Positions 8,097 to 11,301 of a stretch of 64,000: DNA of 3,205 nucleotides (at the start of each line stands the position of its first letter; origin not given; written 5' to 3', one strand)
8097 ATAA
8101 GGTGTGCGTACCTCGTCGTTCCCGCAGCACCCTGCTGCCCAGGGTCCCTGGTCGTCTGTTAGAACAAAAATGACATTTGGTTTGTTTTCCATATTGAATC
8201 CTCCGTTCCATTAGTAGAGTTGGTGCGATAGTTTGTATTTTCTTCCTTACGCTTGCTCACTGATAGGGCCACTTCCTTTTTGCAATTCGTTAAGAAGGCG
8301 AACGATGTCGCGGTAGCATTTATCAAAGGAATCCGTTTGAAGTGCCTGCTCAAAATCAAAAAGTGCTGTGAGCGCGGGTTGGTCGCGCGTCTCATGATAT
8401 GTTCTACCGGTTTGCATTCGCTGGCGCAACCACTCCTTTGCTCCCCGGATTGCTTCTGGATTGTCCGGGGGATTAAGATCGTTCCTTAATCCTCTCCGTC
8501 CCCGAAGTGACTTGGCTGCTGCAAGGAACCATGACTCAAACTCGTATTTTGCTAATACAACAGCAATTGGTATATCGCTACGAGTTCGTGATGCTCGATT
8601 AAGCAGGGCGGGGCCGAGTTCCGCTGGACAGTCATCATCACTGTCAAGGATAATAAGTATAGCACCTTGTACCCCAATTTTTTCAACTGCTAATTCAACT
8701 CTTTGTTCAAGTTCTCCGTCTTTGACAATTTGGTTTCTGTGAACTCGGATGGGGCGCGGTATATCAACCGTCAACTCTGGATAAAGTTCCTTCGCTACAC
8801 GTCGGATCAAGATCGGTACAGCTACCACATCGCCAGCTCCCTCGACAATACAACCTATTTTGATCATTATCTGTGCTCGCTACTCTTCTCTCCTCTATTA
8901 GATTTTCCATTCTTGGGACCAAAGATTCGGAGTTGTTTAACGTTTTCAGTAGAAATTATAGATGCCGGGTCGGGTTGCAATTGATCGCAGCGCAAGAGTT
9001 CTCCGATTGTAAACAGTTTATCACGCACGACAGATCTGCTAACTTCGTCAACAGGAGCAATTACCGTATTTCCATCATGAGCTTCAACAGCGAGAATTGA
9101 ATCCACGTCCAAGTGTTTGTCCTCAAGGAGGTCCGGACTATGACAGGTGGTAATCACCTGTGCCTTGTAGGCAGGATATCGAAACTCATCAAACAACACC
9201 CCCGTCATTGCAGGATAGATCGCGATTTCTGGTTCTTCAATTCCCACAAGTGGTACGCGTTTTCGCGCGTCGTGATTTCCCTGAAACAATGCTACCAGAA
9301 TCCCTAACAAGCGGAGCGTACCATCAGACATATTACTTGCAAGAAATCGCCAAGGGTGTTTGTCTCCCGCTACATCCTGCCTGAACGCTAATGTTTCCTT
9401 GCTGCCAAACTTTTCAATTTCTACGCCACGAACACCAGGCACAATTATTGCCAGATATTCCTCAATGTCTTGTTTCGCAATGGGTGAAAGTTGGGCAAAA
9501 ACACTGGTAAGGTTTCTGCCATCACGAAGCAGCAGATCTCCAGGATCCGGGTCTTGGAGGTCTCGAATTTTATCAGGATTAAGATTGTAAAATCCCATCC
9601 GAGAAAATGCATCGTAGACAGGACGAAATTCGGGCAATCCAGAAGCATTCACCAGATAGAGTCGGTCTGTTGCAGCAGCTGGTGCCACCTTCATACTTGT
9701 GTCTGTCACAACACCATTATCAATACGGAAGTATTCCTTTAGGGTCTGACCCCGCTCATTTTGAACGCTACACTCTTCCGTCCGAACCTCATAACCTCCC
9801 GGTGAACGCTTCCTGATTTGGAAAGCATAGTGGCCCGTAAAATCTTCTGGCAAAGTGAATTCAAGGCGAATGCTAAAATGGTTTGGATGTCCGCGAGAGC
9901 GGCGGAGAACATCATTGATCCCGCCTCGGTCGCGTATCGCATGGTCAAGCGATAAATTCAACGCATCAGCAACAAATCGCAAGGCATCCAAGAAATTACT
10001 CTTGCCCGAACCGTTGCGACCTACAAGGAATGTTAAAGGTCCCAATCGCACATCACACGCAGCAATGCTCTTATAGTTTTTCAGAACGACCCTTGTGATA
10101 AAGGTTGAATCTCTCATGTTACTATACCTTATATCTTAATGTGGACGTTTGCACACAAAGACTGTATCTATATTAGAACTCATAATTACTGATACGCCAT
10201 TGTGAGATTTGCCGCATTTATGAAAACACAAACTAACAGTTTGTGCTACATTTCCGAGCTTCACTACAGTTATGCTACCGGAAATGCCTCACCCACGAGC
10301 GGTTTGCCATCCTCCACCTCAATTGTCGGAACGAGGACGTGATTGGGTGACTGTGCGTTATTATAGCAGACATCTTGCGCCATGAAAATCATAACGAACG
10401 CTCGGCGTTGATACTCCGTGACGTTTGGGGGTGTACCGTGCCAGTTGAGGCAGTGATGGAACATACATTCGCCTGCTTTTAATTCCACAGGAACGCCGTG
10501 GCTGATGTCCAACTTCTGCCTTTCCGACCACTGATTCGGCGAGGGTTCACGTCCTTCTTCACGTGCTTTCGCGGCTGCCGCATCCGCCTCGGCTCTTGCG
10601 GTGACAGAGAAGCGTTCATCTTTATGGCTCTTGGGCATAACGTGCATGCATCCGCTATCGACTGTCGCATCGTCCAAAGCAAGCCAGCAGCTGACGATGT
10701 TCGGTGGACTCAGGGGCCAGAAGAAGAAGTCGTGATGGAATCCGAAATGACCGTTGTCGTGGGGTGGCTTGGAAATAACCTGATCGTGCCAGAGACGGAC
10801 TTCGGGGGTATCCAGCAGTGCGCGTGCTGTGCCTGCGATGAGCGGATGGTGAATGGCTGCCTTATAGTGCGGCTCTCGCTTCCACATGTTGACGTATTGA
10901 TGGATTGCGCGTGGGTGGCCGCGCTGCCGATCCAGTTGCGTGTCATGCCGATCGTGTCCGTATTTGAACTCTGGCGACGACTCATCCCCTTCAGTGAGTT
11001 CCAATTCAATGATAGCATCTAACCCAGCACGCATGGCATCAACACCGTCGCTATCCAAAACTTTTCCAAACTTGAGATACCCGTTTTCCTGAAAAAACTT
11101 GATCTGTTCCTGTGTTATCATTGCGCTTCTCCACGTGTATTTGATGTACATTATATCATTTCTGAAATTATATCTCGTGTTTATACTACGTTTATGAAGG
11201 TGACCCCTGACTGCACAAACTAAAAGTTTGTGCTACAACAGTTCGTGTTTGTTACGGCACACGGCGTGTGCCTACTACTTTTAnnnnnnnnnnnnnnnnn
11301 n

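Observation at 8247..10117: Two-gene ATPase + DUF4276/TOPRIM-like module, a split OLD/PARIS-like candidate defence pair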

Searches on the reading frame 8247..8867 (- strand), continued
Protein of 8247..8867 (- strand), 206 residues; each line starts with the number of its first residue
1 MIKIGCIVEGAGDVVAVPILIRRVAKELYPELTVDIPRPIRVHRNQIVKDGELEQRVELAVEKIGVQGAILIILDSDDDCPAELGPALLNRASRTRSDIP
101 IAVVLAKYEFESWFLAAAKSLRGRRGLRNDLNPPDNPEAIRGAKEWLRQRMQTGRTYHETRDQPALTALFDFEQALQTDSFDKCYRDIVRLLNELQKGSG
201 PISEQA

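Call 82: fold_search(model_id=the predicted structure, library=viral)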
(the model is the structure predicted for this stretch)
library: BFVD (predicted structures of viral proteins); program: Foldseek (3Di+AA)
matches with E <= 10: 941; with E <= 0.001: 0
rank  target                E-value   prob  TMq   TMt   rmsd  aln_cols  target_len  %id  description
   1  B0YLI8                2.0e-02  0.47  0.32  0.21  17.3       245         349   12  Virion protein [Glossina hytrovirus (isolate Glossina pallidipes/Ethiopia/Seibersdorf/-)]
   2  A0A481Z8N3            2.2e-02  0.75  0.26  0.14   6.7       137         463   10  von willebrand factor type A domain protein [Pithovirus LCPAC304]
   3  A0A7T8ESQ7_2          4.1e-02  0.41  0.30  0.08  20.1       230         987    9  (no name in the UniProt tables at hand)
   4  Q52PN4                4.3e-02  0.38  0.26  0.12  13.7       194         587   11  Possible DNA helicase [Xanthomonas phage Xp15]
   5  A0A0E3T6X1            4.9e-02  0.30  0.29  0.25  18.1       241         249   10  Protein OPG061 [Bovine papular stomatitis virus]
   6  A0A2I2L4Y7            5.2e-02  0.82  0.31  0.13   4.7       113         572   15  6,7-dimethyl-8-ribityllumazine synthase [Orpheovirus IHUMI-LCC2]
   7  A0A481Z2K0            5.2e-02  0.21  0.26  0.21  15.9       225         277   11  Uncharacterized protein [Pithovirus LCPAC101]
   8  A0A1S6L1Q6            7.4e-02  0.72  0.31  0.24   6.4       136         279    8  (no name in the UniProt tables at hand)
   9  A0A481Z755            8.4e-02  0.16  0.20  0.21   9.8       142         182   12  N-formylglutamate amidohydrolase [Pithovirus LCPAC104]
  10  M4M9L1                8.9e-02  0.82  0.33  0.14   4.6       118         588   11  (no name in the UniProt tables at hand)
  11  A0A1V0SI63            8.9e-02  0.44  0.24  0.09   8.9       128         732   11  Uncharacterized protein [Klosneuvirus KNV1]
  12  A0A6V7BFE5            9.5e-02  0.25  0.33  0.10  21.3       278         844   10  (no name in the UniProt tables at hand)
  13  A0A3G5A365            1.1e-01  0.51  0.26  0.35   8.2       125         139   10  Ribose-phosphate pyrophosphokinase (Fragment) [Harvfovirus sp.]
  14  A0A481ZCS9            1.2e-01  0.28  0.25  0.16   9.2       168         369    9  von Willebrand factor type A domain protein [Pithovirus LCPAC403]
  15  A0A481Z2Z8            1.3e-01  0.44  0.24  0.27  10.2       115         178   10  Uncharacterized protein [Pithovirus LCPAC101]
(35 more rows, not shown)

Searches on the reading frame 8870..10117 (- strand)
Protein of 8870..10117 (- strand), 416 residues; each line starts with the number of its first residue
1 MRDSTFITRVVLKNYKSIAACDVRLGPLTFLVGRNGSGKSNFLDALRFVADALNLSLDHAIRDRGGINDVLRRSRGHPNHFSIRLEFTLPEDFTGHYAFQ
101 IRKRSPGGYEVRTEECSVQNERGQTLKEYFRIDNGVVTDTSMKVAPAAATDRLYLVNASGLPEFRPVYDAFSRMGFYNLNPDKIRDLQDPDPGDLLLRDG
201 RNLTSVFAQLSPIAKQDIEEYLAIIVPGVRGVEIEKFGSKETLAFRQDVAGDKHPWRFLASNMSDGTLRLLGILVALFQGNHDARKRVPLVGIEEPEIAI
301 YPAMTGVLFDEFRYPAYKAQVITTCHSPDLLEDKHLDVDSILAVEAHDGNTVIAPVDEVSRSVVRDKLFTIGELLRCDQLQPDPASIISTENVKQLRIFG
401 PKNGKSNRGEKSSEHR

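Call 3: search_protein_families(library=pfam, proteins=[window:8870-10117:-], max_evalue=1)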
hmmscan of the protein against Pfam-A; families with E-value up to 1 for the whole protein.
window:8870-10117:- (416 aa): 7 families
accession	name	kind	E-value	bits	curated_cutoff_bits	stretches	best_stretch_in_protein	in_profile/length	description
PF13304.12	AAA_21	-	2e-25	91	27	2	221-331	220-303/304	AAA domain, putative AbiEii toxin, Type IV TA system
PF13175.12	AAA_15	-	7.1e-16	59.2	32.1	2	7-51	3-48/374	AAA ATPase domain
PF02463.25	SMC_N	-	2.1e-12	47.4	40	1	6-334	1-205/220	RecF/RecN/SMC N terminal domain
PF13476.12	AAA_23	-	9.8e-07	30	27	1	9-90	1-82/201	AAA domain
PF13555.12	AAA_29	-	0.0001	22.4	27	1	23-49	17-45/61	P-loop containing region of AAA domain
PF11398.14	DUF2813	-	0.00075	19.4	21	1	267-334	260-328/372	Protein of unknown function (DUF2813)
PF00005.33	ABC_tran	-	0.0038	18.3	25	1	22-46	7-31/137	ABC transporter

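Call 4: search_protein_families(library=padloc, proteins=[window:8870-10117:-], max_evalue=1)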
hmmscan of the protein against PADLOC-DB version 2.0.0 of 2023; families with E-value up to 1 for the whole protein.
window:8870-10117:- (416 aa): 116 families (the best 25 are shown)
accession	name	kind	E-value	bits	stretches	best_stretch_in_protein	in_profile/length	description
PDLC04178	HEC-01A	-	1.9e-157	522.4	1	2-388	2-388/399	-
PDLC04180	HEC-01A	-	3e-42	143.2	1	7-361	3-351/382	-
PDLC04182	HEC-01A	-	9.4e-40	134.8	1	7-334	4-354/406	-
PDLC04176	HEC-01A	-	1.2e-37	128.2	1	7-360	3-348/371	-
PDLC04175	HEC-01A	-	1.8e-36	124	1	5-377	4-355/363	-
PDLC04177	HEC-01A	-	2.8e-31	106.9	1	6-365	4-374/393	-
PDLC04184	HEC-01A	-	3.9e-30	103.3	2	124-333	170-393/464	-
PDLC04144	HEC-01B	-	1e-28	98.6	2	194-354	208-362/395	-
PDLC02980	AriA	-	6.4e-26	90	2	220-332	184-304/304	-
PDLC04179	HEC-01A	-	1.1e-25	88.6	2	7-89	2-86/459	-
PDLC04391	PDC-M07A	-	4.7e-25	86.4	1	7-333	2-351/412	-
PDLC04393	PDC-M07A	-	5.2e-25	86.3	2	7-121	2-121/435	-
PDLC04183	HEC-01A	-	9.4e-25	85.5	1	9-355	7-371/402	-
PDLC04389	PDC-M07A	-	2.4e-24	84.1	2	6-60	5-60/443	-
PDLC04135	mad3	-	8.7e-23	79.5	1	7-356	2-350/374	mads_3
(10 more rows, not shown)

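Call 5: search_protein_families(library=ncbifam, proteins=[window:8870-10117:-], max_evalue=1)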
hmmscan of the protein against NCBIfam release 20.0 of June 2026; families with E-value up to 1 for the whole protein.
window:8870-10117:- (416 aa): 22 families
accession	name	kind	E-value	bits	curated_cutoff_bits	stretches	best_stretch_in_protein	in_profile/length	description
NF047739.1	antiphage_MADS3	equivalog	6.4e-24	84.9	420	2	7-114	2-117/427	methylation-associated defense system AAA family ATPase MAD3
NF038234.1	retron_eff_Eco8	equivalog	9.2e-10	37.8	250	2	7-54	3-51/679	retron Eco8 family effector endonuclease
TIGR00611.2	recf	equivalog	4.3e-07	29.4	172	1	7-50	1-45/339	DNA replication/repair protein RecF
TIGR02169.1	SMC_prok_A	equivalog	3.3e-05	21.8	729.4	1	6-62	1-56/1165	chromosome segregation protein SMC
NF041035.1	Rad50_Halo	equivalog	0.00042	18.8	1000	1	7-59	3-59/883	DNA double-strand break repair ATPase Rad50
TIGR02168.1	SMC_prok_B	equivalog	0.0012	16.6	567.35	1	28-49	25-46/1181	chromosome segregation protein SMC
NF041760.1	PtuA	equivalog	0.0019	17.2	500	1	4-47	49-93/524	retron Ec78 anti-phage system effector ATPase PtuA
NF003034.1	PRK03918.1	equivalog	0.002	16.1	700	1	7-88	3-78/878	DNA double-strand break repair ATPase Rad50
NF002244.0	PRK01156.1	equivalog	0.0027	15.9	847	1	7-49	3-46/895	DNA double-strand break repair ATPase Rad50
NF002572.0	PRK02224.1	equivalog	0.0047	15.3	1087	1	7-48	3-45/888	DNA double-strand break repair ATPase Rad50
NF010068.0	PRK13548.1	equivalog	0.014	14.4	261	1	22-46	27-51/261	heme ABC transporter ATP-binding protein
NF040873.1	AztA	equivalog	0.018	14.6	220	1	21-46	13-38/191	zinc ABC transporter ATP-binding protein AztA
NF010680.0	PRK14079.1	equivalog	0.021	13.9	386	1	11-48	7-45/349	recombination protein F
NF053563.1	Rkd4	equivalog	0.022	12.9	860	1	7-48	3-45/747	arcadin-4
TIGR04435.1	restrict_AAA_1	hypoth_equivalog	0.024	13.3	300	1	27-49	39-60/568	restriction system-associated AAA family ATPase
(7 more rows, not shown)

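Call 23: find_homologous_proteins(query=window:8870-10117:-)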
Query window:8870-10117:- (416 aa): 7914 proteins with E <= 0.001 among 8000 candidates; the best 120 are listed.
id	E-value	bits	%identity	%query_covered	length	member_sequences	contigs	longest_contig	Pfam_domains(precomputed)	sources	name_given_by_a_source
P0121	1.6e-278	941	100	100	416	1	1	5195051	PF13175.13,PF13476.13,PF02463.26,PF13304.13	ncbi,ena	-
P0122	4.9e-276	933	99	100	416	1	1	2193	PF13175.13,PF13476.13,PF02463.26,PF13304.13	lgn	-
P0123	4.4e-275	930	99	100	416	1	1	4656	PF13175.13,PF13476.13,PF02463.26,PF13304.13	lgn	-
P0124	1.4e-265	898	95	100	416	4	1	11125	PF13175.13,PF13476.13,PF02463.26,PF13304.13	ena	-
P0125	4.9e-239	811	87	100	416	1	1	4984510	PF13175.13,PF13476.13,PF02463.26,PF13304.13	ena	-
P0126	3.1e-234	795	86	99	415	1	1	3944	PF13175.13,PF13476.13,PF02463.26,PF13304.13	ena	-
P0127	1.0e-233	794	86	99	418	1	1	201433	PF11398.15,PF13175.13,PF13476.13,PF02463.26,PF13304.13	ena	-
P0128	1.6e-231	786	84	100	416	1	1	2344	PF13175.13,PF13476.13,PF02463.26,PF13304.13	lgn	-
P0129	1.0e-226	770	83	96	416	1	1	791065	PF11398.15,PF13175.13,PF13476.13,PF02463.26,PF13304.13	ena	-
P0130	5.9e-226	768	82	100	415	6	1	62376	PF13175.13,PF13476.13,PF02463.26,PF13304.13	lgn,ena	-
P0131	6.8e-226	768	82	100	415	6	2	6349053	PF13175.13,PF13476.13,PF02463.26,PF13304.13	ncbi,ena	-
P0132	1.8e-224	763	85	94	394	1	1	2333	PF11398.15,PF13175.13,PF13476.13,PF02463.26,PF13304.13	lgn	-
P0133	2.0e-223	760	82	100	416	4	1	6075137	PF13175.13,PF13476.13,PF02463.26,PF13304.13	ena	-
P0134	4.9e-223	758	83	100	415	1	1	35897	PF11398.15,PF13175.13,PF13476.13,PF02463.26,PF13304.13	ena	-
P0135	1.6e-222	757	80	100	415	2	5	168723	PF11398.15,PF13175.13,PF13476.13,PF02463.26,PF13304.13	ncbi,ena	-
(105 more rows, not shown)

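Call 24: find_encoding_contigs(protein=P0121, flank=10000, max_places=3)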
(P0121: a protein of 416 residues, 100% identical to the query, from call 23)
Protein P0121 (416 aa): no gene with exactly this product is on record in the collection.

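Call 52: predict_structure(alignment_id=A2)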
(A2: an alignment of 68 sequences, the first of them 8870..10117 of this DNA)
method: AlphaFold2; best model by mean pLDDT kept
length: 416 residues; sequences in the alignment: 68
mean_pLDDT: 55.0   pTM: 0.42
mean pLDDT of the five models: 55.0, 54.7, 54.6, 46.2, 38.4
residues with pLDDT >= 90: 11; 70-90: 91; 50-70: 127; < 50: 187
segments of 3 or more residues with pLDDT < 50: 1-41, 154-160, 173-178, 281-336, 338-356, 367-416
pLDDT, mean of each block of 10 residues (from residue 1): 38 39 39 41 56 56 53 60 62 71 68 78 73 80 60 45 57 49 79 66 86 81 71 90 84 75 67 66 34 33 39 34 29 44 37 47 48 39 36 32 30 27
secondary structure, 60 per line:
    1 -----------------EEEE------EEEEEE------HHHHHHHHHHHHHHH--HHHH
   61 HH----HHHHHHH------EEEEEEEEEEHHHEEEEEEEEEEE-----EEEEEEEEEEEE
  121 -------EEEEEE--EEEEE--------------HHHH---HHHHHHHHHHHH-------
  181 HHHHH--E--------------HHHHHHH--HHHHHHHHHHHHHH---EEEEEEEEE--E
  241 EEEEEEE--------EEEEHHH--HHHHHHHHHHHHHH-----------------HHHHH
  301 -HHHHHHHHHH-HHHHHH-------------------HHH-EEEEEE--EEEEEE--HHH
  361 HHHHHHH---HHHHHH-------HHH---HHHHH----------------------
elements in order: E18-21 E28-33 H40-54 H57-62 H67-73 E80-89 E93-103 E109-120 E128-133 E136-140 H155-158 H162-173 H181-185 H203-209 H212-225 E229-237 E240-247 E256-259 H265-278 H296-300 H302-311 H313-318 E342-347 E350-355 H358-367 H371-376 H390-394

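Call 75: search_solved_structures(query=A2, max_evalue=0.01, show_alignments=1)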
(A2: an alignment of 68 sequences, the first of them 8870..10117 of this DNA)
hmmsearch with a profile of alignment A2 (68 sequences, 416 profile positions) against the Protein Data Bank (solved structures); distinct sequences matched with E-value up to 0.01: 46.
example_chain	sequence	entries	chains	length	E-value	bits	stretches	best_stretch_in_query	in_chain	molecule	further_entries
6p74_A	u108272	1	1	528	1.7e-09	40.1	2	272-363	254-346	Putative ATP-dependent endonuclease of the OLD family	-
8sm3_A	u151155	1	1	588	2.6e-09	39.5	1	265-334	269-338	Endonuclease GajA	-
8wy4_A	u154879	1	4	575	4e-09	38.9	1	265-334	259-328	Endonuclease GajA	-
8jq9_B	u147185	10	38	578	4.1e-09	38.9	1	265-334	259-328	Endonuclease GajA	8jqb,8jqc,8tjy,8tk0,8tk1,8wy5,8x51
8j4t_A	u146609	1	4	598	4.1e-09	38.8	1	265-334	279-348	Endonuclease GajA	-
8u7i_A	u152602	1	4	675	5e-09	38.6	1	265-334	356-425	Endonuclease GajA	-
8ee4_A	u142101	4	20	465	1.7e-08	36.8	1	281-341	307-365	PtuA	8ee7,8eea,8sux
9kjx_B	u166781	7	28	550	2.7e-07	32.8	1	210-332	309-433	AAA family ATPase | Retron I-A effector PtuA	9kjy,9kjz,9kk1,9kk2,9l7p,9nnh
9u9y_A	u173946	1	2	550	2.7e-07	32.8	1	210-332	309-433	AAA family ATPase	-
9n69_A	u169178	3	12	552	4.4e-07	32.1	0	7-59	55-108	AAA family ATPase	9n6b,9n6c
9e8z_C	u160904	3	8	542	7.8e-07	31.3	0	289-332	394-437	Retron Ec83 probable ATPase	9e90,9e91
9nnk_C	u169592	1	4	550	1e-06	31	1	210-332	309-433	Retreon I-A effector PtuA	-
9nnb_C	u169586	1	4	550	1.4e-06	30.5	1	210-332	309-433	Retron I-A effector PtuA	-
9vkz_A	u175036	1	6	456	5.3e-06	28.6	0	212-332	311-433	Retron Ec78 probable ATPase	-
9vh1_D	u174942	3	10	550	9.1e-06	27.8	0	212-332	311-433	Retron Ec78 probable ATPase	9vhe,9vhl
8ux9_B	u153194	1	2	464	0.0039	19.2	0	289-330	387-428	AriA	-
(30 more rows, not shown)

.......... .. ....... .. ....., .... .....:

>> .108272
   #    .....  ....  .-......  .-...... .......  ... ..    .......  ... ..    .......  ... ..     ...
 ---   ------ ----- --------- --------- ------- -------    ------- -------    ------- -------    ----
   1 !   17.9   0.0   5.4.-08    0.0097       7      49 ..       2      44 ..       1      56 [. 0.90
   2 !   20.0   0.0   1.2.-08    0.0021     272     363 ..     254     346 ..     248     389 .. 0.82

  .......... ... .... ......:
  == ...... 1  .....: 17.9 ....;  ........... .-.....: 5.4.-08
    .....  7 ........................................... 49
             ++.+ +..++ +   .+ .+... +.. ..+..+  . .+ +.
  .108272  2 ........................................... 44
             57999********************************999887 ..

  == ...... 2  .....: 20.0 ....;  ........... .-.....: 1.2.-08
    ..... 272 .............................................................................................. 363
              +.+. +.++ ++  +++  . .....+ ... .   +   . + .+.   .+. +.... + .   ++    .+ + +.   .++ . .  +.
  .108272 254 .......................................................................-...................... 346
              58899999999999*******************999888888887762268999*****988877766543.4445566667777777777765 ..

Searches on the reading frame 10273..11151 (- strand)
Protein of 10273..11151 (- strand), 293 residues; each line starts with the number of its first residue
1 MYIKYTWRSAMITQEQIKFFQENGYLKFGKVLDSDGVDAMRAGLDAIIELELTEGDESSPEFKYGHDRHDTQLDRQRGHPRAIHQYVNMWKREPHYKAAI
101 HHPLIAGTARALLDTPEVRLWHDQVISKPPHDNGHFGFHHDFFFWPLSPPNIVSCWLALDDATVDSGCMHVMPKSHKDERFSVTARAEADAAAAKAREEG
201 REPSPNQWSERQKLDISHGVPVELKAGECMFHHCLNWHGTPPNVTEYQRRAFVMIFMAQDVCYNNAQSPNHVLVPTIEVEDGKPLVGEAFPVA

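Call 34: search_protein_families(library=pfam, proteins=[window:10273-11151:-], max_evalue=0.00001)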
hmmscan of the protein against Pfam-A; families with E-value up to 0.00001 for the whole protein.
window:10273-11151:- (293 aa): 1 family
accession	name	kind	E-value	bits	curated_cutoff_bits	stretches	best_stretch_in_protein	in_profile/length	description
PF05721.19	PhyH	-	1.7e-38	133.5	22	1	20-251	1-213/213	Phytanoyl-CoA dioxygenase (PhyH)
